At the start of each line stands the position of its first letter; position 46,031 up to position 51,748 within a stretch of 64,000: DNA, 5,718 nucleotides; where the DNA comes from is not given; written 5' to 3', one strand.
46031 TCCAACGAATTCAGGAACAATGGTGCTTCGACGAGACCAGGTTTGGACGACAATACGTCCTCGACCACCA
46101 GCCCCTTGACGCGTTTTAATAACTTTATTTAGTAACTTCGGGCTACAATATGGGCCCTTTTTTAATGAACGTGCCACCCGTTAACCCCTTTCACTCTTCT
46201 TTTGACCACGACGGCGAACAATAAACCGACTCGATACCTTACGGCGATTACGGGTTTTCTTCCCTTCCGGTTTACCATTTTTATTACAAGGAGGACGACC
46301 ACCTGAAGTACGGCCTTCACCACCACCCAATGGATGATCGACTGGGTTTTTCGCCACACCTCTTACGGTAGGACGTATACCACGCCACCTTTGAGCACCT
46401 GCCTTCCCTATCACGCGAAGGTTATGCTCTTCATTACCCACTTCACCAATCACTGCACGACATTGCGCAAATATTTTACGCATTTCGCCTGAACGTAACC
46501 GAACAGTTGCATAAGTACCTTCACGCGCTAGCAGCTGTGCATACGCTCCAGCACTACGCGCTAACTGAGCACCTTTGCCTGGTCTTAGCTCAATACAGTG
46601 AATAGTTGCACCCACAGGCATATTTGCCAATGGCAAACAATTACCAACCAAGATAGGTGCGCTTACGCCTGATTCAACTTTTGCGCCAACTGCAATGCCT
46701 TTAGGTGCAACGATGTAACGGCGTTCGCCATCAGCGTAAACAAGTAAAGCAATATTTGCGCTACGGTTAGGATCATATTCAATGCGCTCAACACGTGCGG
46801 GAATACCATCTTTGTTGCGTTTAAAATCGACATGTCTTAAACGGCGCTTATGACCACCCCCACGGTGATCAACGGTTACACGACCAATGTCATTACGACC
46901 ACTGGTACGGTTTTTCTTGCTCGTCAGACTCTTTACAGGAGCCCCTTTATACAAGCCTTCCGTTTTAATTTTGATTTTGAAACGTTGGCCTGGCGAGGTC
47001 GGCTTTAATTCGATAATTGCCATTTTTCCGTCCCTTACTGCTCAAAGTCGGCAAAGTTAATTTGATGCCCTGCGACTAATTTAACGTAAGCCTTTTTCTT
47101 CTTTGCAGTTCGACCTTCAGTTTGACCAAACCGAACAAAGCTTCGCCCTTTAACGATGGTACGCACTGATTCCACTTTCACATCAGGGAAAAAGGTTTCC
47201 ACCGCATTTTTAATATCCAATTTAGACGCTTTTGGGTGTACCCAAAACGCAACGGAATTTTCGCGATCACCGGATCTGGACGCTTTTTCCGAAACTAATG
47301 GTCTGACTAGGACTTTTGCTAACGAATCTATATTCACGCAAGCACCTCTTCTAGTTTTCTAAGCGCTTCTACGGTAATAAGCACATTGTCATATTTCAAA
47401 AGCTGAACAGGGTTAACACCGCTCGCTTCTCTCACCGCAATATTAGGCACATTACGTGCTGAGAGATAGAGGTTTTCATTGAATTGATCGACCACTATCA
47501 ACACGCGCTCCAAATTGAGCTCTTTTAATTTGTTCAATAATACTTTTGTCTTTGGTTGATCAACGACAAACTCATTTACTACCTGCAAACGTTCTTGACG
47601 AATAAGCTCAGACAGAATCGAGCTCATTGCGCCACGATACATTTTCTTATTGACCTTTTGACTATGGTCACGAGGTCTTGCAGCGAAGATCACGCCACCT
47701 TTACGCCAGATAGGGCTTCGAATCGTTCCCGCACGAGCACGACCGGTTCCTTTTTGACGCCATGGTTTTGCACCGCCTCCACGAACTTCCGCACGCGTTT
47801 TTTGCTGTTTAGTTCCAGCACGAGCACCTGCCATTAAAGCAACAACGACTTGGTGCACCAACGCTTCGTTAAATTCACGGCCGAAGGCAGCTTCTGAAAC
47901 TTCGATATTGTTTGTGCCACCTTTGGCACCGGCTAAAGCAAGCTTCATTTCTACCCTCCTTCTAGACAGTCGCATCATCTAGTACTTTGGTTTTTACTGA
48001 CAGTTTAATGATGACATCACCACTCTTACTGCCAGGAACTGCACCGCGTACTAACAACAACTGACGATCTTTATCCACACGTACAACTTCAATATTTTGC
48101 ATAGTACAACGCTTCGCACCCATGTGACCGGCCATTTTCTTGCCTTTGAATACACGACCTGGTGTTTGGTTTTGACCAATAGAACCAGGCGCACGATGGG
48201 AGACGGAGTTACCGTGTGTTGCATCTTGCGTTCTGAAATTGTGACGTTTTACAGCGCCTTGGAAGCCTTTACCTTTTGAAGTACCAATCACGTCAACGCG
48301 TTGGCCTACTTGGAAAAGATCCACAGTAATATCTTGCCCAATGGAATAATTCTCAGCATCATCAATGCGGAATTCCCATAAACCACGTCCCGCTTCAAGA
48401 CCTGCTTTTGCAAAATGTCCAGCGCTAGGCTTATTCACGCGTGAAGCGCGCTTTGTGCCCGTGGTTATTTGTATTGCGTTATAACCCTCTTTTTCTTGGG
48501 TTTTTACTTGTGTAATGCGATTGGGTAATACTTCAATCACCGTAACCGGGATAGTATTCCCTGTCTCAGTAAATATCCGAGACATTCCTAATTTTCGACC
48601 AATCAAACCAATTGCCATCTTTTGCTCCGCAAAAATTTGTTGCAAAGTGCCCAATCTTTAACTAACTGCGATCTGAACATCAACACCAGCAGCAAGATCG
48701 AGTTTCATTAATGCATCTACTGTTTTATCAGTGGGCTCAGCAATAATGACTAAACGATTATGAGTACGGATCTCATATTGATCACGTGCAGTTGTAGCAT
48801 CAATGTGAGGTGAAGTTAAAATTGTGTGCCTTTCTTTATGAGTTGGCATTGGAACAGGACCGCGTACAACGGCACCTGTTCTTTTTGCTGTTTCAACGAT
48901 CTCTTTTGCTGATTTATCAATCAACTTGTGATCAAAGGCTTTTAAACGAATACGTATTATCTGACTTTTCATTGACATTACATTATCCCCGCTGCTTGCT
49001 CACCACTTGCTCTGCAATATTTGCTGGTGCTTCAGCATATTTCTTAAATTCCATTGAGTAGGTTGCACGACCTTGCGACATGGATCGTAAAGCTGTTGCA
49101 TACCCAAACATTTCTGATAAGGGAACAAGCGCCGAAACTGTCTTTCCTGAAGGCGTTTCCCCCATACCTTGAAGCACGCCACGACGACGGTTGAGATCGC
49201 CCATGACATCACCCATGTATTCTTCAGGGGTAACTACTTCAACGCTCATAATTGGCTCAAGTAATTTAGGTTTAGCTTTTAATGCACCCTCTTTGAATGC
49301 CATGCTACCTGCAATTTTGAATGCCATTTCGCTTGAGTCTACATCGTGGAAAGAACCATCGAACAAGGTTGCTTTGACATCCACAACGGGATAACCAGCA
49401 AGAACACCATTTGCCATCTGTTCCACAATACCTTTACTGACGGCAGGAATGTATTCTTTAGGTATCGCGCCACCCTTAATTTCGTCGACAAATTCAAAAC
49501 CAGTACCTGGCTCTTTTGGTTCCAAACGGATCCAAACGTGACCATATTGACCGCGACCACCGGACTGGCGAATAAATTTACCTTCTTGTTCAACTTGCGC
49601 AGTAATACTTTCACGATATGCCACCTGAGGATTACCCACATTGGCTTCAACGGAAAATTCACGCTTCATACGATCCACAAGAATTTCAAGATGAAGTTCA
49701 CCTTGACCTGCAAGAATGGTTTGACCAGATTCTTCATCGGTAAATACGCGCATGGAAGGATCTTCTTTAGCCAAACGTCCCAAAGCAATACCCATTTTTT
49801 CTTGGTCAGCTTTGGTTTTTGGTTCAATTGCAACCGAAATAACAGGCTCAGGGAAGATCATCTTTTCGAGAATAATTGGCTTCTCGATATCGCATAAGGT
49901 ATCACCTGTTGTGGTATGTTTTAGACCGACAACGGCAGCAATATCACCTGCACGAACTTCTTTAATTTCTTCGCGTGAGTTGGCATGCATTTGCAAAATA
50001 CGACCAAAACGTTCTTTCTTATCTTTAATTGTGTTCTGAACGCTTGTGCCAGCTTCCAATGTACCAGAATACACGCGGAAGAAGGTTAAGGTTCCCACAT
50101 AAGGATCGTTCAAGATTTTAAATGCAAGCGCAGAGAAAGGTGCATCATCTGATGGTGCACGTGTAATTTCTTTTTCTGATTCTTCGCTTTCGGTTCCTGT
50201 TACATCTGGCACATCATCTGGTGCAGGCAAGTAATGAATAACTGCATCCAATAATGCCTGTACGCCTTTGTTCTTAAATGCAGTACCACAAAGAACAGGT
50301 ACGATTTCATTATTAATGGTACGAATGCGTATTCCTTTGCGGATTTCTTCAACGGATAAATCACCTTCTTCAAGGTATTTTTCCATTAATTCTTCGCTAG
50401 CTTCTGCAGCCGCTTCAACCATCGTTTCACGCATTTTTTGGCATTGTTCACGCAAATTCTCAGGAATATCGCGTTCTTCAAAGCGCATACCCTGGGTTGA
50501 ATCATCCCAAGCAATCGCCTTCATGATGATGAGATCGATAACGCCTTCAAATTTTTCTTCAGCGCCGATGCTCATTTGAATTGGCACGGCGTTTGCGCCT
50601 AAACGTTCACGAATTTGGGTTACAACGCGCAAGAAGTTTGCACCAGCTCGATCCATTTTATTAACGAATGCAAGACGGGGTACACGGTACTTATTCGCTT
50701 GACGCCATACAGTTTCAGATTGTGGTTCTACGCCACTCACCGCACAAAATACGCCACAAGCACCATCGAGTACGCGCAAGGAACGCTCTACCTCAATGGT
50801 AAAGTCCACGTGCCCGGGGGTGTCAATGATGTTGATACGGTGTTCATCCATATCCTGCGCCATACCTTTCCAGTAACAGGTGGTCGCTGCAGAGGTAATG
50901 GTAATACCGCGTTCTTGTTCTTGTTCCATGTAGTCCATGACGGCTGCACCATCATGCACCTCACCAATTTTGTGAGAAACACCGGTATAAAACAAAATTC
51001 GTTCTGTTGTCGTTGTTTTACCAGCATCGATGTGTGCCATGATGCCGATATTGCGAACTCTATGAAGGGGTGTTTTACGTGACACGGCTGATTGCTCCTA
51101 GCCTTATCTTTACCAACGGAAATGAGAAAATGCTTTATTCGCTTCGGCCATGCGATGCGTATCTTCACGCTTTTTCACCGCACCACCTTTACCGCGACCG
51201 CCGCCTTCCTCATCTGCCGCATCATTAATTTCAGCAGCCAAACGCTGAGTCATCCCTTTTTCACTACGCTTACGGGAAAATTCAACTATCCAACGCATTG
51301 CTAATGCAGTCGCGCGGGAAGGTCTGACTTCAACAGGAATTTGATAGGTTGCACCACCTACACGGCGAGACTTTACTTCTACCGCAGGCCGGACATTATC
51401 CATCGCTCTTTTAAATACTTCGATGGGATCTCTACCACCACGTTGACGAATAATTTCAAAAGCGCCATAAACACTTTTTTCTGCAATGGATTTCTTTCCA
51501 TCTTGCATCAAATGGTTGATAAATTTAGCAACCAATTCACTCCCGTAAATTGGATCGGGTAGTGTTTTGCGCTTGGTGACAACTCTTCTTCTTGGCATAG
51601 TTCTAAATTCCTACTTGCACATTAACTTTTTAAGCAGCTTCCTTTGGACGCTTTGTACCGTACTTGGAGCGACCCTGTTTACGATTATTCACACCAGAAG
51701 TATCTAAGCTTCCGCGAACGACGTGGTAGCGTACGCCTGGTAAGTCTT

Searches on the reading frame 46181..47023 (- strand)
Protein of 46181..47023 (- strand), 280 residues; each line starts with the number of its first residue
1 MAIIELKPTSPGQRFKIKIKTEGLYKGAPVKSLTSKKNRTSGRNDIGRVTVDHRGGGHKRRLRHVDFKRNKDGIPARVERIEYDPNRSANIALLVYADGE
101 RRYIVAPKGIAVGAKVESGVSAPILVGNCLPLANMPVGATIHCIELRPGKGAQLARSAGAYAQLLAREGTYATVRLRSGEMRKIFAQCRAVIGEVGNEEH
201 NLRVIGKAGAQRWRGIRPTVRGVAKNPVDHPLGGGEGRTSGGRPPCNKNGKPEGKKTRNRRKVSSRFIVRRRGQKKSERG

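Call 94: search_protein_families(library=pfam, proteins=[L009:10131-10403:+], max_evalue=0.1)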
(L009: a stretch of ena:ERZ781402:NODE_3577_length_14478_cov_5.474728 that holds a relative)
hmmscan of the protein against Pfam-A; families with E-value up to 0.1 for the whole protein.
L009:10131-10403:+ (90 aa): 2 families
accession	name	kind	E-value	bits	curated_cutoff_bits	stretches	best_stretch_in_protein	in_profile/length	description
PF17508.7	MccV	-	0.019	16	27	1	1-49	1-47/104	Microcin V bacteriocin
PF11981.13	DUF3482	-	0.046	13.6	29.2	1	29-53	172-196/293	Domain of unknown function (DUF3482)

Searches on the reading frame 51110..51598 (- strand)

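Call 94: search_protein_families(library=pfam, proteins=[L009:10131-10403:+], max_evalue=0.1)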
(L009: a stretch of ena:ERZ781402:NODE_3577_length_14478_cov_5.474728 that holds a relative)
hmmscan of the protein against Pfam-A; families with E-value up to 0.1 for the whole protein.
L009:10131-10403:+ (90 aa): 2 families
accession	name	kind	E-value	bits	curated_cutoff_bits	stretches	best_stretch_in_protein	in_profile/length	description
PF17508.7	MccV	-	0.019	16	27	1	1-49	1-47/104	Microcin V bacteriocin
PF11981.13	DUF3482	-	0.046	13.6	29.2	1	29-53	172-196/293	Domain of unknown function (DUF3482)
